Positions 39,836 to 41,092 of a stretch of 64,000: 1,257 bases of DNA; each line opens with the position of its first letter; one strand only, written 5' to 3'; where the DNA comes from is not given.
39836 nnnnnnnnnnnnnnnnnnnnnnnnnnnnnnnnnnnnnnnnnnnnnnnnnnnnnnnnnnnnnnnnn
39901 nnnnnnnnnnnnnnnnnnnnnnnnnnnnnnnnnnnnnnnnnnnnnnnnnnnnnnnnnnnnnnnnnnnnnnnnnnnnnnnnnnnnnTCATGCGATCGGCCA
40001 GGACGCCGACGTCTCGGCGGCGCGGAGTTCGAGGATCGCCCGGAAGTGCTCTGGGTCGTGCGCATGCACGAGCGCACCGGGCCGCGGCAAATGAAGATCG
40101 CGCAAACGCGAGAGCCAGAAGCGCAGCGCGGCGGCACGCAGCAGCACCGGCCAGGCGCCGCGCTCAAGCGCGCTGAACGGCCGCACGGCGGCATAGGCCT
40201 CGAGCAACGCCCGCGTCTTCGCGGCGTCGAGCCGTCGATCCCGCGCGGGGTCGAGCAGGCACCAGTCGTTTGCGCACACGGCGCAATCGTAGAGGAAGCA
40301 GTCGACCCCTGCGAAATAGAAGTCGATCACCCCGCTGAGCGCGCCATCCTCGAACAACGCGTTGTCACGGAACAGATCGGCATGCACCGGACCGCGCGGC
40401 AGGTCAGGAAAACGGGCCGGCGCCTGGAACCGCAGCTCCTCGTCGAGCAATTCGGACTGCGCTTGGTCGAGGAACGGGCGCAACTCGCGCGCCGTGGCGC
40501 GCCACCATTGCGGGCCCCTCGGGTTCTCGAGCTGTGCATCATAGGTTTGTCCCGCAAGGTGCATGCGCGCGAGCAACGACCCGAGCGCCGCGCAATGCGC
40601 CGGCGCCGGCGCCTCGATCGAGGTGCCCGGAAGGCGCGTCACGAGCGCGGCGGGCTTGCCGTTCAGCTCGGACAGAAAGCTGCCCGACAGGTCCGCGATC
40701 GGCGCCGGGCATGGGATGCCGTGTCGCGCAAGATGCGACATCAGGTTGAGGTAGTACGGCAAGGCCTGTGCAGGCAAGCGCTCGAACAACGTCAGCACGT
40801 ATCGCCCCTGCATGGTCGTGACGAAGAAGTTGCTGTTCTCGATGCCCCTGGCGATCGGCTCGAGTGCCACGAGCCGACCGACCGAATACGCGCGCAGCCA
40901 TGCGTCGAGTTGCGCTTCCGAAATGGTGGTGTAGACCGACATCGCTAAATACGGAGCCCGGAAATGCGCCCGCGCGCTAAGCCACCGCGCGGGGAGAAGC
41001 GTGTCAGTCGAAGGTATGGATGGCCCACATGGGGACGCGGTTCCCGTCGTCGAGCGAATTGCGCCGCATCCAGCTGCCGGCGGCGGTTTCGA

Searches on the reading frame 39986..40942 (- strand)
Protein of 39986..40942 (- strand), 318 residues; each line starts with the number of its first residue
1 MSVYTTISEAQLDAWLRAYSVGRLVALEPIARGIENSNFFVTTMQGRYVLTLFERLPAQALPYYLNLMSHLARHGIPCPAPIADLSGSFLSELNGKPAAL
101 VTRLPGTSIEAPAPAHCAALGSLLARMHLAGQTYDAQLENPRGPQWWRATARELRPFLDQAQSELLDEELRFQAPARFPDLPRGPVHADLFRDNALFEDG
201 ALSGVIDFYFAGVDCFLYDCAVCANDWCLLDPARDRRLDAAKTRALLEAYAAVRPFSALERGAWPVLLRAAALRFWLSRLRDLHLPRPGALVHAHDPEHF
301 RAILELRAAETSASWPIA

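Call 19: search_protein_families(library=pfam, proteins=[window:39986-40942:-], max_evalue=0.001)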
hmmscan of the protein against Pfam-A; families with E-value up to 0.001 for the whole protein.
window:39986-40942:- (318 aa): 1 family
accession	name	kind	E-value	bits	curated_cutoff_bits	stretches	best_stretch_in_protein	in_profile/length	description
PF01636.29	APH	-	1.2e-42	146.7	23.2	1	27-256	2-239/239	Phosphotransferase enzyme family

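Call 84: search_protein_families(library=ncbifam, proteins=[window:39986-40942:-], max_evalue=0.00001)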
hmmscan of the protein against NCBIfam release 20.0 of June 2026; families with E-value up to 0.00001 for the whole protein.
window:39986-40942:- (318 aa): 3 families
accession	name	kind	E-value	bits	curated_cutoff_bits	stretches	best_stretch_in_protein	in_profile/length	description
NF003558.0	PRK05231.1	equivalog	2.9e-121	404.4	271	1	1-312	1-314/322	homoserine kinase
TIGR00938.1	thrB_alt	equivalog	3.8e-107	358.1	255.9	1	1-305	1-306/307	homoserine kinase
NF008738.0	PRK11768.1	equivalog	1.1e-06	28.3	194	0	68-259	75-263/327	serine/threonine protein kinase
